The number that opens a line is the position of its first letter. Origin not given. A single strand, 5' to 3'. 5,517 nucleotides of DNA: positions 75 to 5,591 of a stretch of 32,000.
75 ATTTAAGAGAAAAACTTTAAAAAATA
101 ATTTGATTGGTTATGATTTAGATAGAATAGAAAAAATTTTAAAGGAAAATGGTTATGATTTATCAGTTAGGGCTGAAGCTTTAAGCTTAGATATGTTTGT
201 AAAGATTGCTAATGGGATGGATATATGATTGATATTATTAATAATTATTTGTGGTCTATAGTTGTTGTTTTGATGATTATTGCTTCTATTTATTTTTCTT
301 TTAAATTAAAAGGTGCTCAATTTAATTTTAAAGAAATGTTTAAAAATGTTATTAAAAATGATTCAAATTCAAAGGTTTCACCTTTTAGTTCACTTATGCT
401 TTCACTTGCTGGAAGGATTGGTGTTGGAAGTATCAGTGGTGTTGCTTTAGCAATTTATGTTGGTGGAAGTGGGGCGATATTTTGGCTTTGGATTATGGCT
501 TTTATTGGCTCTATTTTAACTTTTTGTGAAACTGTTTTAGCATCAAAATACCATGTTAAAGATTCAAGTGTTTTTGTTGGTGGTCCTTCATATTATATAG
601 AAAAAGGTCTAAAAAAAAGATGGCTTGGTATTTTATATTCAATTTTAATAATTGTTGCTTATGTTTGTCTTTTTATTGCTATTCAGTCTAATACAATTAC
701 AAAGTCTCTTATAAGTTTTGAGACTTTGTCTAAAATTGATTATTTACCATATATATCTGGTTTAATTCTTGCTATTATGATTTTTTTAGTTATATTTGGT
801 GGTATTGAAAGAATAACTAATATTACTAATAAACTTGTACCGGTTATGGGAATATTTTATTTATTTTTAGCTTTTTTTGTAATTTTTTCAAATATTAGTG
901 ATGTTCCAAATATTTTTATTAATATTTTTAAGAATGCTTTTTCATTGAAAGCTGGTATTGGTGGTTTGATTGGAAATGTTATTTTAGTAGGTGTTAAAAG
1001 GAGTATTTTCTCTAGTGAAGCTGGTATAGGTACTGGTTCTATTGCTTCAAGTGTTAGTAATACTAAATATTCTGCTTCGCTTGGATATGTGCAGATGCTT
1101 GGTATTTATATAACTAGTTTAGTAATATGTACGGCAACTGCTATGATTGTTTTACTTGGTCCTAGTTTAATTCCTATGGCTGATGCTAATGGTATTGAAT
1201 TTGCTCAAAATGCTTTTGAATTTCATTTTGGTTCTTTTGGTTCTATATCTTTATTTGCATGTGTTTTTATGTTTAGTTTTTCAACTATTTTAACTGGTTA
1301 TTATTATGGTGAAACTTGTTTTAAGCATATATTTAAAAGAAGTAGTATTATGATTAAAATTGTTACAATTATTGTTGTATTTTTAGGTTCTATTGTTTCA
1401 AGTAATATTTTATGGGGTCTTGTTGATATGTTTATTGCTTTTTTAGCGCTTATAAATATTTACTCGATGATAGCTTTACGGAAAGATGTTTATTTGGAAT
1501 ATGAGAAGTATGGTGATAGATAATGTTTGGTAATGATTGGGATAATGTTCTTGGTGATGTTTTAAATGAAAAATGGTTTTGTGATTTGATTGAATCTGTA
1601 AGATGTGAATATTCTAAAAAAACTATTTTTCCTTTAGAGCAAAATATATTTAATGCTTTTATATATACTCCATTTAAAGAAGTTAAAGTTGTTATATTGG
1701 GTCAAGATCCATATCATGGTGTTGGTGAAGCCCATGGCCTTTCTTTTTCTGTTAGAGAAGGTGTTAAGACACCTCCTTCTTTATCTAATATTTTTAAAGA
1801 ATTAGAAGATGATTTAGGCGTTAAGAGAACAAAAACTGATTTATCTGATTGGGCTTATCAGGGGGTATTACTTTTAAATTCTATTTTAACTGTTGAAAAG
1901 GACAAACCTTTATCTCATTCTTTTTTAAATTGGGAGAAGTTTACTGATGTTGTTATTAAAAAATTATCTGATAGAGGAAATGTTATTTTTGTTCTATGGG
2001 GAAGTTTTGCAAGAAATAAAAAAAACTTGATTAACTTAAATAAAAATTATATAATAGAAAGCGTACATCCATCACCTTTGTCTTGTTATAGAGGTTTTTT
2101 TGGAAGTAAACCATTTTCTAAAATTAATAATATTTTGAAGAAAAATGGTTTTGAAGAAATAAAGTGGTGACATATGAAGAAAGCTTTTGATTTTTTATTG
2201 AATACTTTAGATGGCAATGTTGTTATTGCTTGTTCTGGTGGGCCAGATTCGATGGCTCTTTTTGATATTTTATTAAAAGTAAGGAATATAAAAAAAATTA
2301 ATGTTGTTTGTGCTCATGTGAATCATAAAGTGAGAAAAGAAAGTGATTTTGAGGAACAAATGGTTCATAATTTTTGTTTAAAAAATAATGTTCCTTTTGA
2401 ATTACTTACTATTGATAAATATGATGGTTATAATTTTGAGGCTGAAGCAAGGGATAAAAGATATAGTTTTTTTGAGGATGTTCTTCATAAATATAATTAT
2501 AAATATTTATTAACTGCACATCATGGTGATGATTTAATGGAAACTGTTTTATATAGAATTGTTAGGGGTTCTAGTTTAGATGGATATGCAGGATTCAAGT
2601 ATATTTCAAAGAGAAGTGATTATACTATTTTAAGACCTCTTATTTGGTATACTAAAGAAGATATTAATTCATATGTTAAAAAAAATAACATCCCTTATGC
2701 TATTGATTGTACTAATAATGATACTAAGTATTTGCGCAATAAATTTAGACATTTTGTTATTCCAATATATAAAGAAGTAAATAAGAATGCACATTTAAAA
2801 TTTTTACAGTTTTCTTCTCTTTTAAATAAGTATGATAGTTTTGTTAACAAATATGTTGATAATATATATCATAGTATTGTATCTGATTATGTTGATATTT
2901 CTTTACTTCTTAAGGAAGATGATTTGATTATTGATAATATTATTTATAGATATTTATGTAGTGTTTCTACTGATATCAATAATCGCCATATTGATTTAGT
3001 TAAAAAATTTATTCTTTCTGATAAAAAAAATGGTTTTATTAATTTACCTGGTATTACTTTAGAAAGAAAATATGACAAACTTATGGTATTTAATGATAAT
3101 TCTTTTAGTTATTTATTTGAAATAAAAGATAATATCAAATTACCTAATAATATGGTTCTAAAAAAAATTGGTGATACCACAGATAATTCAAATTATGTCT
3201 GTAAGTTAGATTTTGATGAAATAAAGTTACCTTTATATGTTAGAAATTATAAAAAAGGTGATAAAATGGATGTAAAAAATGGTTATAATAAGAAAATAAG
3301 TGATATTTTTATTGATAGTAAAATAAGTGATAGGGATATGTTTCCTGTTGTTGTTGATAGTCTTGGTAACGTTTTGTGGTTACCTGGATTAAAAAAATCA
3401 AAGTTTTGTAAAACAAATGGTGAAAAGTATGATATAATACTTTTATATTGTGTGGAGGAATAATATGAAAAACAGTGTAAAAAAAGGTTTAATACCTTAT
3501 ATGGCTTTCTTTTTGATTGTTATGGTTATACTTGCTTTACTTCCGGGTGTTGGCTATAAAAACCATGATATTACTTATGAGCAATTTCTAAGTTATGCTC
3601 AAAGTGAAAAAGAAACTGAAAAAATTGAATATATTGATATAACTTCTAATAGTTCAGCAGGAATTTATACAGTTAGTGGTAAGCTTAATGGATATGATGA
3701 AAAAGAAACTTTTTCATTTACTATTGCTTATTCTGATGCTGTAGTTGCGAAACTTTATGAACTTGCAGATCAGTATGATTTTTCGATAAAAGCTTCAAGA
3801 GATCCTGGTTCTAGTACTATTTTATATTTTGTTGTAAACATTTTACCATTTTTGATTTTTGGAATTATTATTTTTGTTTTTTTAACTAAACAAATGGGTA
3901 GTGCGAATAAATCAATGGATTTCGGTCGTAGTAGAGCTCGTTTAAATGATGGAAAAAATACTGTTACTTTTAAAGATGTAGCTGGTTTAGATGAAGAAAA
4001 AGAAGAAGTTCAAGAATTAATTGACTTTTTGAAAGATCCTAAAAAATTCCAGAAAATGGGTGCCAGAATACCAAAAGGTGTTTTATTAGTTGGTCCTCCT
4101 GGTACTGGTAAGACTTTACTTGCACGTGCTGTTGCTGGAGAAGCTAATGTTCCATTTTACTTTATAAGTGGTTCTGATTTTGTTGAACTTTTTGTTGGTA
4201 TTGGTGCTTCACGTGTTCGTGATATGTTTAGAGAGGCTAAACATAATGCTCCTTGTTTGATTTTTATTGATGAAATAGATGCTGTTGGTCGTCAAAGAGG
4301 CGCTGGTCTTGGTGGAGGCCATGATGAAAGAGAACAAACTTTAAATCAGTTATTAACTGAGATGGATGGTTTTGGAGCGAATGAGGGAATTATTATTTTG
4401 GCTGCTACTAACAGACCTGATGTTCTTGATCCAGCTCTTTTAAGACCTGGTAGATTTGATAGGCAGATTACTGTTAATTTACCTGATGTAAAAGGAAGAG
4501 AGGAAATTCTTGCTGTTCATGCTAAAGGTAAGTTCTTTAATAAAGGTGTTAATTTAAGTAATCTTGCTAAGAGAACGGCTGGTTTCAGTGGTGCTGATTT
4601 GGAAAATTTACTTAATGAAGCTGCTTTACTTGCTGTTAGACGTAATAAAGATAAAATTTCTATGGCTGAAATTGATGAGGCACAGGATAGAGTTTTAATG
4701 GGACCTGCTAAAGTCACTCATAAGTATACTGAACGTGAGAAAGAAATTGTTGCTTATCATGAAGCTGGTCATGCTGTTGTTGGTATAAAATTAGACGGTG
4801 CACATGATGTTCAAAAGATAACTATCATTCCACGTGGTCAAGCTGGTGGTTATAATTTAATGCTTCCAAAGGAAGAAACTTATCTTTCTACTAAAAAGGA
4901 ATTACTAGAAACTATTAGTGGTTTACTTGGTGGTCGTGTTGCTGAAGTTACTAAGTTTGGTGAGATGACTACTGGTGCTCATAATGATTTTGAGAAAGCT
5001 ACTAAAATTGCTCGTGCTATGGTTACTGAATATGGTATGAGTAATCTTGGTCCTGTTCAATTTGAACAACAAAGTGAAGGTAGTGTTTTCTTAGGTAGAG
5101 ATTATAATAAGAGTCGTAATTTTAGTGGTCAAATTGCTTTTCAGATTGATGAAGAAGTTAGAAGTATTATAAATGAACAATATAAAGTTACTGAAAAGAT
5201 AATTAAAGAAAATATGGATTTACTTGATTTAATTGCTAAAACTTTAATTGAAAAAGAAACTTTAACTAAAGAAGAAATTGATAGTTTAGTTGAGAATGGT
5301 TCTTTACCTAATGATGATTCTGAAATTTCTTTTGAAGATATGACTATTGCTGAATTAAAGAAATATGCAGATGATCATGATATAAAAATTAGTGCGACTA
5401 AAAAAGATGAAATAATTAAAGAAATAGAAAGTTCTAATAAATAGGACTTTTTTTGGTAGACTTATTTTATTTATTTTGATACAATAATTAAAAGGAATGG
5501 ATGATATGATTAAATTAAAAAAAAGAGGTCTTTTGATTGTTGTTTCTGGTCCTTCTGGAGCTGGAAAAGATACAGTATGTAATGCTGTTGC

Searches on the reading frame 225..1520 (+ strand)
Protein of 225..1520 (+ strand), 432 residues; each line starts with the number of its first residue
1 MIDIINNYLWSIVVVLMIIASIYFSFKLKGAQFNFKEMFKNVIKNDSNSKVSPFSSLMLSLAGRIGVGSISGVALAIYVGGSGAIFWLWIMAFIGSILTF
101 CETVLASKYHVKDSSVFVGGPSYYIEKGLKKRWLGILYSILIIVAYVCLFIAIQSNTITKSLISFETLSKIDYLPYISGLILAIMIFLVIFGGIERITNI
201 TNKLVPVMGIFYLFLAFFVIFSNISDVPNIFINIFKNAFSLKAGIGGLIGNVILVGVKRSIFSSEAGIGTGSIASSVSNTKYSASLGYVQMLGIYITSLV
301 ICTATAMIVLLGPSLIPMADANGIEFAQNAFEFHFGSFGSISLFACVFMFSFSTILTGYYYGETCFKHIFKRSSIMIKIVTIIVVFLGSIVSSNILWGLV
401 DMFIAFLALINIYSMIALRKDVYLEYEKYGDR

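Call 32: search_protein_families(library=pfam, proteins=[window:225-1520:+], max_evalue=0.001)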
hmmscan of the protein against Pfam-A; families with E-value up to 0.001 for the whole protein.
window:225-1520:+ (432 aa): 1 family
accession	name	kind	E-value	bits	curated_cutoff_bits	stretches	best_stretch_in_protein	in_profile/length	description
PF01235.23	Na_Ala_symp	-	1.4e-119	400.4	24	1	44-430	6-380/392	Sodium:alanine symporter family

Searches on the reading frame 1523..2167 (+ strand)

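Call 32: search_protein_families(library=pfam, proteins=[window:1523-2167:+], max_evalue=0.001)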
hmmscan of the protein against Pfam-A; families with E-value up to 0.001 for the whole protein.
window:1523-2167:+ (215 aa): 1 family
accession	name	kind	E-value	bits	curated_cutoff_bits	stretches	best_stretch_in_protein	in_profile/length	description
PF03167.25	UDG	-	7.8e-16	58.9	24.3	1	49-206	4-141/141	Uracil DNA glycosylase superfamily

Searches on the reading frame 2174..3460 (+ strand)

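Call 32: search_protein_families(library=pfam, proteins=[window:2174-3460:+], max_evalue=0.001)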
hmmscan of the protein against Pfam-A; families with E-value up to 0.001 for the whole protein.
window:2174-3460:+ (429 aa): 2 families
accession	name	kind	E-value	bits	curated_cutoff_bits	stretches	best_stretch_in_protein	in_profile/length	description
PF01171.26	ATP_bind_3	-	8.2e-59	198.8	27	1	16-193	2-181/182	PP-loop family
PF01507.26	PAPS_reduct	-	3.1e-05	24.5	22.5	1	15-175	1-156/175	Phosphoadenosine phosphosulfate reductase domain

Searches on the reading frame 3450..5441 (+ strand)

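Call 32: search_protein_families(library=pfam, proteins=[window:3450-5441:+], max_evalue=0.001)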
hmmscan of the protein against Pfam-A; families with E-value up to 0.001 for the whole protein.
window:3450-5441:+ (664 aa): 9 families
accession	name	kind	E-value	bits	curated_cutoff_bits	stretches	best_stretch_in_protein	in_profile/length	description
PF01434.24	Peptidase_M41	-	3.8e-70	236.1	29.9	1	427-613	4-191/191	Peptidase family M41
PF00004.35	AAA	-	8.2e-46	156.1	21.2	1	211-343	1-130/131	ATPase family associated with various cellular activities (AAA)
PF17862.7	AAA_lid_3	-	5.3e-17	61.5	27.2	1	367-410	2-45/45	AAA+ lid domain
PF06480.20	FtsH_ext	-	3.7e-06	27.5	25.5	1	16-114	3-99/103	FtsH Extracellular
PF07728.20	AAA_5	-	1.1e-05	25.9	22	1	210-332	1-137/139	AAA domain (dynein-related subfamily)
PF13191.12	AAA_16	-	1.4e-05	26.1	32.6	1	205-262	21-85/167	AAA ATPase domain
PF13401.12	AAA_22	-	0.00011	22.9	27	0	211-240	8-40/130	AAA domain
PF06068.19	TIP49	-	0.00012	21.8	23.8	1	209-244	51-88/347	TIP49 P-loop domain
PF05496.18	RuvB_N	-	0.00093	19.4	27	0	209-242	34-67/159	Holliday junction DNA helicase RuvB P-loop domain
